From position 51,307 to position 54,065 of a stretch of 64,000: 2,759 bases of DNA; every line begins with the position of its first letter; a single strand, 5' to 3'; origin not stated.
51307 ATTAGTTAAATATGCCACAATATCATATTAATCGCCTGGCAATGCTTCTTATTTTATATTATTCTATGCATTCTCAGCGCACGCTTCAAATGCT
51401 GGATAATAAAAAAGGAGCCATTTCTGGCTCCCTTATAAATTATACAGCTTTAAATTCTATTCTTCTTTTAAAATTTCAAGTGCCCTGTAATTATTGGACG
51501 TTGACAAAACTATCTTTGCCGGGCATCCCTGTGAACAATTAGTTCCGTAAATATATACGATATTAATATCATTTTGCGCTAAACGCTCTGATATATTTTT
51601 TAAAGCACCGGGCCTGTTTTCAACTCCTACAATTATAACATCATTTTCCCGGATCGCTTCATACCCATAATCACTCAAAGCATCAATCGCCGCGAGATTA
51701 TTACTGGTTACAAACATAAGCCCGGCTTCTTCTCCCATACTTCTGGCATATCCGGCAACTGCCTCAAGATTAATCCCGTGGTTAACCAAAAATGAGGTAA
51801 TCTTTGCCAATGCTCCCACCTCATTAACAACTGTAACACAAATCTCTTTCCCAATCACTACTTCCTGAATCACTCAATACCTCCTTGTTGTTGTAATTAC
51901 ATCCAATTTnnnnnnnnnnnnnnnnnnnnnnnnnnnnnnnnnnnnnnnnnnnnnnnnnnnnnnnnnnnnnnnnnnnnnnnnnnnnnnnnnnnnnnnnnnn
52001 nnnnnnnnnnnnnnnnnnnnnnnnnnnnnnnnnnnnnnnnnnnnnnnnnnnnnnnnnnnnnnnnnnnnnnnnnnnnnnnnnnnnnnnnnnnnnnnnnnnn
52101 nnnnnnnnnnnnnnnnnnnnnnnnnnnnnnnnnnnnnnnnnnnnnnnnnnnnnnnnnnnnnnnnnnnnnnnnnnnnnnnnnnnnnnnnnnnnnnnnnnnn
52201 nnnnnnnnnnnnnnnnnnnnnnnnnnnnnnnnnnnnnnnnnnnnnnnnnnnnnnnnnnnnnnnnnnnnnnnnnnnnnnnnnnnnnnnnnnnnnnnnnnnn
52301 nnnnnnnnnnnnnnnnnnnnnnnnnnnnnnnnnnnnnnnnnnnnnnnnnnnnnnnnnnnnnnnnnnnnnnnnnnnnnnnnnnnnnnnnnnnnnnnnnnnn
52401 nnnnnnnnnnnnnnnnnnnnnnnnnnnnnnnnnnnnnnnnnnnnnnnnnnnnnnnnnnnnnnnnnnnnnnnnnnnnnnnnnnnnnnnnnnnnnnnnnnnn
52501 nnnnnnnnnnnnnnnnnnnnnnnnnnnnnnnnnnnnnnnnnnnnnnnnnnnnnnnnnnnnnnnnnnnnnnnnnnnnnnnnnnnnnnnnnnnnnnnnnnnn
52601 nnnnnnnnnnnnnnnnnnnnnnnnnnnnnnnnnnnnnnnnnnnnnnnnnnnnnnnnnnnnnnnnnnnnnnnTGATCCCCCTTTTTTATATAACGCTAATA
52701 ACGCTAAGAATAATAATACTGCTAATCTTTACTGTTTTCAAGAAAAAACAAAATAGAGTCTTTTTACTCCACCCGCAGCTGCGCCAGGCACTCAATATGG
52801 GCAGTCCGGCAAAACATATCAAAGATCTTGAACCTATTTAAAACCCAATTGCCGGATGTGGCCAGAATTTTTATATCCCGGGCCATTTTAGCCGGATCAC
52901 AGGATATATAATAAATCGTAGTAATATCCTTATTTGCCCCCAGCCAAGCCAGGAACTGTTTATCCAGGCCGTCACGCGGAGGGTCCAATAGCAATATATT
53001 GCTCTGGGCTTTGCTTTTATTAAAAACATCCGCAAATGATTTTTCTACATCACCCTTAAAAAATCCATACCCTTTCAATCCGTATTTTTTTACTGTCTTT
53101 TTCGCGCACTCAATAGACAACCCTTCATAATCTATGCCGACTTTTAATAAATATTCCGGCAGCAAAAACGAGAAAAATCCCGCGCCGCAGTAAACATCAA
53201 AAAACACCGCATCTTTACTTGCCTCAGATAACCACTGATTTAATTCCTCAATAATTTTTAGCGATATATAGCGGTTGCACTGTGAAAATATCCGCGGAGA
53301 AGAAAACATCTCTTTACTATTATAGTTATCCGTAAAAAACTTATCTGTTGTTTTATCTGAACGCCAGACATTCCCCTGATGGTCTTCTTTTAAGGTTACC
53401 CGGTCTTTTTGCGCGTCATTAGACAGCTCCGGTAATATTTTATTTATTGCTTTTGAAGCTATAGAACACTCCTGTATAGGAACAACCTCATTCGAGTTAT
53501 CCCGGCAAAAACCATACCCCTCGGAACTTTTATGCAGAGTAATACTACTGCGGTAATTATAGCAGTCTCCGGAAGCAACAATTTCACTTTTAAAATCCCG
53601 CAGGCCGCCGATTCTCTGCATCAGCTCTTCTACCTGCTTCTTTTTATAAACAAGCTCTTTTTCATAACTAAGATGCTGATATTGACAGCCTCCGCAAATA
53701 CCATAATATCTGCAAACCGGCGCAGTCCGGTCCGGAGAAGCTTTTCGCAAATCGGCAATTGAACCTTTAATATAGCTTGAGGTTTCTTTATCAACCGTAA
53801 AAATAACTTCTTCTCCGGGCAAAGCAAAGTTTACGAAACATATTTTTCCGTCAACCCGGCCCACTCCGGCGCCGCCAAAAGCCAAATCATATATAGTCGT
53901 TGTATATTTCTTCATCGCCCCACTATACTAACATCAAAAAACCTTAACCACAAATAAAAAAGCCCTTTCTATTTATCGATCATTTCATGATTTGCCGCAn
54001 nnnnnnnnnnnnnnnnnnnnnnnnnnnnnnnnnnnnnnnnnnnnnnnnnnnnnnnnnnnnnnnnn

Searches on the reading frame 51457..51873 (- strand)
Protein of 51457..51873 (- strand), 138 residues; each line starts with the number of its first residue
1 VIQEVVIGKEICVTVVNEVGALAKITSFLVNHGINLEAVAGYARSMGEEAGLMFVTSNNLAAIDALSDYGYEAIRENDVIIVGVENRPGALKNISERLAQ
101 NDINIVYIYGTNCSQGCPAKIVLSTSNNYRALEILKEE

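Call 6: search_protein_families(library=ncbifam, proteins=[window:51457-51873:-])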
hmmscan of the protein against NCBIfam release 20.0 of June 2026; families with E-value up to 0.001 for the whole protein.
window:51457-51873:- (138 aa): 7 families
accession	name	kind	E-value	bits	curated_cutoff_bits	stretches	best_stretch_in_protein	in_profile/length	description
NF006352.0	PRK08577.1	equivalog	1.1e-09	38.4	140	0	80-121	59-100/136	hypothetical protein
NF008864.0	PRK11895.1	equivalog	3.1e-05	23.7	119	0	11-40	6-35/164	acetolactate synthase small subunit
NF004976.0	PRK06349.1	subfamily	8.1e-05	21.9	205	0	3-58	344-398/430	homoserine dehydrogenase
TIGR00119.1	acolac_sm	equivalog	0.0001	22.3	56.9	0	78-133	3-58/158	acetolactate synthase small subunit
NF001220.0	PRK00194.1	equivalog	0.00016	22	74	0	80-111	6-37/90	ACT domain-containing protein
NF053754.1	TrpY_fam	subfamily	0.00019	21.5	180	0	11-60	97-146/163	TrpY family transcription regulator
TIGR00656.1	asp_kin_monofn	equivalog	0.00044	19.4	402.25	0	82-137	274-327/407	aspartate kinase, monofunctional class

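Call 7: search_protein_families(library=pfam, proteins=[window:51457-51873:-])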
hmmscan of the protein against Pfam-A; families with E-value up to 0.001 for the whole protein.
window:51457-51873:- (138 aa): 6 families
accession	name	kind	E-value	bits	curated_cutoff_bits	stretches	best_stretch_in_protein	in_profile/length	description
PF01842.31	ACT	-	5.3e-13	48.9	27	2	79-108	2-31/66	ACT domain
PF22629.2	ACT_AHAS_ss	-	2.2e-10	41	27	1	82-136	3-57/67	AHAS small subunit-like ACT domain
PF13291.12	ACT_4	-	6e-07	30.5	27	0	82-114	11-43/80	ACT domain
PF13840.12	ACT_7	-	3.1e-06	27.4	27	0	17-42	19-44/65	ACT domain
PF19571.5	ACT_8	-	3.9e-06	27.1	23.5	1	10-136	5-126/141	ACT domain pair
PF22468.2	ACT_9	-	0.00011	22.4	27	0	80-108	2-32/61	ACT domain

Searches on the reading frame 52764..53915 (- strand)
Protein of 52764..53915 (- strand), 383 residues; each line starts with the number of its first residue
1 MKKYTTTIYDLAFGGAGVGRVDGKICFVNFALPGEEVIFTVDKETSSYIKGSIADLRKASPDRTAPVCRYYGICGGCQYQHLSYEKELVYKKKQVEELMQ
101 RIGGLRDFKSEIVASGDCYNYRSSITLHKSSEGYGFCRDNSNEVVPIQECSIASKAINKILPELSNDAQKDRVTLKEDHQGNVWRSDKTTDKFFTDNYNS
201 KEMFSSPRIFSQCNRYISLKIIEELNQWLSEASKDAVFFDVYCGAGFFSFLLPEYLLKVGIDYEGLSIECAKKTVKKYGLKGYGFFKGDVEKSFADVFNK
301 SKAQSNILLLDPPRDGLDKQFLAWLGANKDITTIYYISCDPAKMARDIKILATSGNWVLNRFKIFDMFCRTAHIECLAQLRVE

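Call 6: search_protein_families(library=ncbifam, proteins=[window:52764-53915:-])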
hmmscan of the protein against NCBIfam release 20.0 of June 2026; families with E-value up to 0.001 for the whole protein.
window:52764-53915:- (383 aa): 8 families
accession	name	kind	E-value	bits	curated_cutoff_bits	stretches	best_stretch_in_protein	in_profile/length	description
TIGR00479.1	rumA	equivalog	5.7e-69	233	183.55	2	12-186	2-184/432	23S rRNA (uracil(1939)-C(5))-methyltransferase RlmD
NF009639.0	PRK13168.1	equivalog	2.1e-63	214.7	458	2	2-166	15-185/446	23S rRNA (uracil(1939)-C(5))-methyltransferase RlmD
NF002910.0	PRK03522.2-3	equivalog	1.9e-27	96.3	558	1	199-381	200-381/383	23S rRNA (uracil(747)-C(5))-methyltransferase RlmC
NF002909.0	PRK03522.2-1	equivalog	1.3e-26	93.7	553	1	205-381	204-372/374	23S rRNA (uracil(747)-C(5))-methyltransferase RlmC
TIGR02085.1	meth_trns_rumB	equivalog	7.3e-23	81.2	429.5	1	189-380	189-372/374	23S rRNA (uracil(747)-C(5))-methyltransferase RlmC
TIGR02143.1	trmA_only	equivalog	2.8e-17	62.7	334.65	1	304-377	278-346/352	tRNA (uridine(54)-C5)-methyltransferase TrmA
NF002913.0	PRK03522.2-6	equivalog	4.9e-10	39.3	537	1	299-378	261-336/342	23S rRNA (uracil(747)-C(5))-methyltransferase RlmC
NF053605.1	PyTRAM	equivalog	0.00031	20.4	85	1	2-43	6-47/56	TRAM domain-containing RNA chaperone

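Call 7: search_protein_families(library=pfam, proteins=[window:52764-53915:-])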
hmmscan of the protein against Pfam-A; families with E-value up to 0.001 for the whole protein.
window:52764-53915:- (383 aa): 3 families
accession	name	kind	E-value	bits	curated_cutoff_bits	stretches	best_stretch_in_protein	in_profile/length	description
PF05958.17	tRNA_U5-meth_tr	-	7.9e-17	61.7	23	1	304-377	283-351/357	tRNA (Uracil-5-)-methyltransferase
PF13847.12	Methyltransf_31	-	2.2e-06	27.9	27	1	234-296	3-68/145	Methyltransferase domain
PF01938.26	TRAM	-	4.8e-06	26.8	21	1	4-52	8-59/61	TRAM domain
